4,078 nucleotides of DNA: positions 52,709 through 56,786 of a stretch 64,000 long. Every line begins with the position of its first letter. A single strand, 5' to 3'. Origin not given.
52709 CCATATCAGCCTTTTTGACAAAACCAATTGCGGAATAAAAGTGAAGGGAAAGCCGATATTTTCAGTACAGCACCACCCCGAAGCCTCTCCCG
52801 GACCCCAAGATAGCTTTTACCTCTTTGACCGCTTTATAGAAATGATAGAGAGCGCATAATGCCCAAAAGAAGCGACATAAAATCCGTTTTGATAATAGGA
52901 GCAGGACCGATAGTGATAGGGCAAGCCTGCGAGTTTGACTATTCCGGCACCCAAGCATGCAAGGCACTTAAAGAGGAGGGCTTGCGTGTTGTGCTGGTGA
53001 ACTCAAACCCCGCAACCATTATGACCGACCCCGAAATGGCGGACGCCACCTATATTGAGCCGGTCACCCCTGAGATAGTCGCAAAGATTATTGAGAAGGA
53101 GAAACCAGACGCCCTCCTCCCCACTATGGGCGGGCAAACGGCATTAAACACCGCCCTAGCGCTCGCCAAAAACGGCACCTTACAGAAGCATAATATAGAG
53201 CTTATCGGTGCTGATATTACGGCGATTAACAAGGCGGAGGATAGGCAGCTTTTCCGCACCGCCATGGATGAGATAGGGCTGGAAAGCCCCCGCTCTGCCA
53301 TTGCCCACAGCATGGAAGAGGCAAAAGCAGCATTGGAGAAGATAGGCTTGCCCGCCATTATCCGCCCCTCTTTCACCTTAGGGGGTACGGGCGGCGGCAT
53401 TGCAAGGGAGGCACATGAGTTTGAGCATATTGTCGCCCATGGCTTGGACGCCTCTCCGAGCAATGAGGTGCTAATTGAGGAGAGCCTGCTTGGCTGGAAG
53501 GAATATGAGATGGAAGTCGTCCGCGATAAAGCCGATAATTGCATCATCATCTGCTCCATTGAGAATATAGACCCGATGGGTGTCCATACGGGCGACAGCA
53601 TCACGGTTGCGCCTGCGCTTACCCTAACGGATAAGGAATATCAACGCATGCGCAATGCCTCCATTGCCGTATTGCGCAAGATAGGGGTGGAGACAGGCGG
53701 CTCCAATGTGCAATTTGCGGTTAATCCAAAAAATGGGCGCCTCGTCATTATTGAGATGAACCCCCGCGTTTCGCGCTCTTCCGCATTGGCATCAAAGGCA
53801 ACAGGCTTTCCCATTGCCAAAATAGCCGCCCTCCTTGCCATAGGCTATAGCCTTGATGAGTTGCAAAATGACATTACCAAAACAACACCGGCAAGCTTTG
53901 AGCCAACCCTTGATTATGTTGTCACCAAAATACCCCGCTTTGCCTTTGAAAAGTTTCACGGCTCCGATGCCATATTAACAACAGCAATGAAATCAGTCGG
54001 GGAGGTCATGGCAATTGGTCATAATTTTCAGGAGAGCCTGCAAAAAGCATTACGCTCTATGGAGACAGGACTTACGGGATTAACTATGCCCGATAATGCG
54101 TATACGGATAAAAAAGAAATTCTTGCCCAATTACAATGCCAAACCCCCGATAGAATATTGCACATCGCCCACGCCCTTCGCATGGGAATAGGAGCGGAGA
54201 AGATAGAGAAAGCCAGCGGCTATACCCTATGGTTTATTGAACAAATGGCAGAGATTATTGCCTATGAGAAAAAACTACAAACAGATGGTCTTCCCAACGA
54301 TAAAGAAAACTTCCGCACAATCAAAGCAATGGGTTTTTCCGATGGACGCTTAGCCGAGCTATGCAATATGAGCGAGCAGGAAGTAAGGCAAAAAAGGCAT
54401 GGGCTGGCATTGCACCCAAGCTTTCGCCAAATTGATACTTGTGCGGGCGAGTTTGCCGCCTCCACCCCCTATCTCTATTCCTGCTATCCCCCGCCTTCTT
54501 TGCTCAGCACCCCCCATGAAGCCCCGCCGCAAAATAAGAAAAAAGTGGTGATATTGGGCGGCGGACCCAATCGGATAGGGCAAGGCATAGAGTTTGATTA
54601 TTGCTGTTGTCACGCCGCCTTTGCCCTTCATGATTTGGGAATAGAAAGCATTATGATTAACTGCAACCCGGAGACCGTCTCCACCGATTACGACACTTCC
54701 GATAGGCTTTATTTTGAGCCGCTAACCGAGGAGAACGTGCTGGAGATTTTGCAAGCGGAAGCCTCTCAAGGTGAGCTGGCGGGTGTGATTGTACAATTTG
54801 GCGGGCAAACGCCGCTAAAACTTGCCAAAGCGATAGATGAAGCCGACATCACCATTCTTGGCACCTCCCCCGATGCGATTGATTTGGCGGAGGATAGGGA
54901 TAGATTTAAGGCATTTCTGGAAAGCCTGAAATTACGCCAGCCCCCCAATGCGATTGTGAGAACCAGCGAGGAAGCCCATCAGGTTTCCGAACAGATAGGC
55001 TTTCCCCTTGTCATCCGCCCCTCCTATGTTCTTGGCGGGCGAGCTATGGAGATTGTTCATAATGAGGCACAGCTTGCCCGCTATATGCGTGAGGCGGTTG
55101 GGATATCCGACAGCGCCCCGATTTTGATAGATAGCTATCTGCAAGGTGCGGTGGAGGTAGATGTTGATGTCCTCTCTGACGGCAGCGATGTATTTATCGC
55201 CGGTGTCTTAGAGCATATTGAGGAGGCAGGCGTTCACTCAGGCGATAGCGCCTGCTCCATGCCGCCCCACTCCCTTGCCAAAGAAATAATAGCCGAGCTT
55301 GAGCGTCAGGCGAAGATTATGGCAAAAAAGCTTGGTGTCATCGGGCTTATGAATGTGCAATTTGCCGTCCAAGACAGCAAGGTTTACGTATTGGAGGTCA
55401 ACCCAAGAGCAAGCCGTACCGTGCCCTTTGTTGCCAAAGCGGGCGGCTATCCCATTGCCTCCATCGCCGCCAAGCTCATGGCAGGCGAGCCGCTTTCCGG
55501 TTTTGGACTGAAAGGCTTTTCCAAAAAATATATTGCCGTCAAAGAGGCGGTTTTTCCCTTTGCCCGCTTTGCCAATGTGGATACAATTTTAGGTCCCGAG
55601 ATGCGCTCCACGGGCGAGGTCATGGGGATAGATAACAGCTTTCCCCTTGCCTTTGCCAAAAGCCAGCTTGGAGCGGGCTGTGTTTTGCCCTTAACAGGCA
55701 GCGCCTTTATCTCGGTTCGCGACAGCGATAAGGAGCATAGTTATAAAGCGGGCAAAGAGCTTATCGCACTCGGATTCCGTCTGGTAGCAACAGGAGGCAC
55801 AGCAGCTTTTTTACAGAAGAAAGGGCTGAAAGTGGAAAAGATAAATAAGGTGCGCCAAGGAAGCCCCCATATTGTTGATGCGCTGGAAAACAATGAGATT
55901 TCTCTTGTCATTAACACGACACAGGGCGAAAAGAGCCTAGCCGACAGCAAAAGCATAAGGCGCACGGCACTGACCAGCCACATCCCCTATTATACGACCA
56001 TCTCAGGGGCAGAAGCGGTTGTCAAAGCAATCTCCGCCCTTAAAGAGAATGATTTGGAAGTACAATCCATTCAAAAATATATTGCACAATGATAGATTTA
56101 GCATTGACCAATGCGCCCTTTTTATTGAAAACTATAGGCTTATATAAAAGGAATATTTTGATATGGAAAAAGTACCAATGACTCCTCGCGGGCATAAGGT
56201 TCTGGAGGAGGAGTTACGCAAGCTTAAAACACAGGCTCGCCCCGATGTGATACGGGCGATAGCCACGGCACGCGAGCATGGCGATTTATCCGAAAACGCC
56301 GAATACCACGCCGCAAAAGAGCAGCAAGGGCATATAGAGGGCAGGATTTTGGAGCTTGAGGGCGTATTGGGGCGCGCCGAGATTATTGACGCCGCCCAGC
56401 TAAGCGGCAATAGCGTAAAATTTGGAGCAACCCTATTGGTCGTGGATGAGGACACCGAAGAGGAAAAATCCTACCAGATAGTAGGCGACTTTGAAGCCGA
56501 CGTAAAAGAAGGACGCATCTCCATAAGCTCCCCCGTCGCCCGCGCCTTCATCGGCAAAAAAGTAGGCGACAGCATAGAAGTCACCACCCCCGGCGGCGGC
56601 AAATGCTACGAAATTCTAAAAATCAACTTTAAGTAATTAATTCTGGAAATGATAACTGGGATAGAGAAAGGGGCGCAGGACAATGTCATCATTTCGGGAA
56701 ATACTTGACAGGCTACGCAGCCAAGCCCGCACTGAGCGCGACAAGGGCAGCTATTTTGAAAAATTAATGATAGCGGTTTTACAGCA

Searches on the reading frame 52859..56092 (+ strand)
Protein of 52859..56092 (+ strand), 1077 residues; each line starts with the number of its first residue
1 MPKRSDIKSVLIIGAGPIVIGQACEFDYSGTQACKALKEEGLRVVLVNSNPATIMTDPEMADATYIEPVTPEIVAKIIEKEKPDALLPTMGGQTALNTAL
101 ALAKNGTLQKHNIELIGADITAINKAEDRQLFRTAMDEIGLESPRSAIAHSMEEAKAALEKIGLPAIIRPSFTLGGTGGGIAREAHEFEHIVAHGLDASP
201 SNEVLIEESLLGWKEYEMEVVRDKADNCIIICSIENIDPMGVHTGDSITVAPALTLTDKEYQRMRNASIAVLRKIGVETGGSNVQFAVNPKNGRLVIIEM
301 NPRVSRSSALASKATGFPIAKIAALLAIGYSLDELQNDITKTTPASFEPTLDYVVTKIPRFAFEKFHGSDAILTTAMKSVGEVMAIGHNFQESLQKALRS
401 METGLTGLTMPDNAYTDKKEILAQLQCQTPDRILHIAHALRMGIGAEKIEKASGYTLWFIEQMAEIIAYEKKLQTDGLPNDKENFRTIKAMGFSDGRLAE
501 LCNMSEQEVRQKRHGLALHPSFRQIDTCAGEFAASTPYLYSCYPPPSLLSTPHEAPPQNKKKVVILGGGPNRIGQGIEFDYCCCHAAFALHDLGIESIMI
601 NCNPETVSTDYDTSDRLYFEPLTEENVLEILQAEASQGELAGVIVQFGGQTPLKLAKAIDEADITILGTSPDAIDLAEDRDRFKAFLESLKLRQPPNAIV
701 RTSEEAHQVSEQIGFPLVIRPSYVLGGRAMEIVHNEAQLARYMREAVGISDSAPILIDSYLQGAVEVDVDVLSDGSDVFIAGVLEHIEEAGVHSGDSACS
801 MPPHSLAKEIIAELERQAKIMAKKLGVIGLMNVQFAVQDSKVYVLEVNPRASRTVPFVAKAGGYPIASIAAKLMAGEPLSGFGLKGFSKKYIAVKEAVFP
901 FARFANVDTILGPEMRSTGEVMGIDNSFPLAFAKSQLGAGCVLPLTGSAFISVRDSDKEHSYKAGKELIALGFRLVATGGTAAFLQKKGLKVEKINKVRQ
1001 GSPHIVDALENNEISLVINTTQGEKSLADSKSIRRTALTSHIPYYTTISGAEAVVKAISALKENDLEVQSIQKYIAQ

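Call 29: search_protein_families(library=pfam, proteins=[window:52859-56092:+], max_evalue=0.00001)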
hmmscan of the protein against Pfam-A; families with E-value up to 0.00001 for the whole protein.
window:52859-56092:+ (1077 aa): 10 families
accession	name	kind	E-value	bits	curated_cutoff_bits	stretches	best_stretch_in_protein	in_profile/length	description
PF02786.22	CPSase_L_D2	-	2.6e-108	360.8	19.8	2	128-334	1-210/211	Carbamoyl-phosphate synthase L chain, ATP binding domain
PF25596.1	CPSase_L_D1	-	2.5e-96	318.1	27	2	7-124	2-117/118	Carbamoyl phosphate synthase preATP-grasp domain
PF02142.27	MGS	-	2.6e-22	79.2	24.1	1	966-1046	7-94/94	MGS-like domain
PF02787.25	CPSase_L_D3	-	3e-20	72.4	26.6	1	424-501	2-79/80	Carbamoyl-phosphate synthetase large chain, oligomerisation domain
PF02222.28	ATP-grasp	-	1.1e-18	67.9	27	1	686-851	2-163/179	ATP-grasp domain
PF07478.18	Dala_Dala_lig_C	-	3.2e-13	50.1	24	1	702-849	24-174/204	D-ala D-ala ligase C-terminus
PF02655.19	ATP-grasp_3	-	6.9e-12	46.2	23.2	1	685-851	9-157/160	ATP-grasp domain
PF15632.11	ATPgrasp_Ter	-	1.1e-09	38.6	29.1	1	756-877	6-111/131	ATP-grasp in the biosynthetic pathway with Ter operon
PF13535.11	ATP-grasp_4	-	3.2e-08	33.8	27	0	727-850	15-151/160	ATP-grasp domain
PF08443.16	RimK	-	2.2e-06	27.8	21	0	680-849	4-165/188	RimK-like ATP-grasp domain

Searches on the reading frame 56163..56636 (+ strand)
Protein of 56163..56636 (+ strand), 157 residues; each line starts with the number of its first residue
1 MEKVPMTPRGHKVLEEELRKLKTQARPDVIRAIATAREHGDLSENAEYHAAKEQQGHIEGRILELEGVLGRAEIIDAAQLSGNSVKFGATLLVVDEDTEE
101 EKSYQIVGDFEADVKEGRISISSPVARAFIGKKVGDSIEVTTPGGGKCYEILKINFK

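Call 29: search_protein_families(library=pfam, proteins=[window:56163-56636:+], max_evalue=0.00001)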
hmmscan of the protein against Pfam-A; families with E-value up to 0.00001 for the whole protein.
window:56163-56636:+ (157 aa): 2 families
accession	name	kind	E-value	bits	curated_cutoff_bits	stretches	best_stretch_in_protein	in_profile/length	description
PF03449.20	GreA_GreB_N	-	2.5e-30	104.9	24.5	1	4-74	1-71/71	Transcription elongation factor, N-terminal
PF01272.25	GreA_GreB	-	8.2e-26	90.2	26.9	1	83-155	4-76/77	Transcription elongation factor, GreA/GreB, C-term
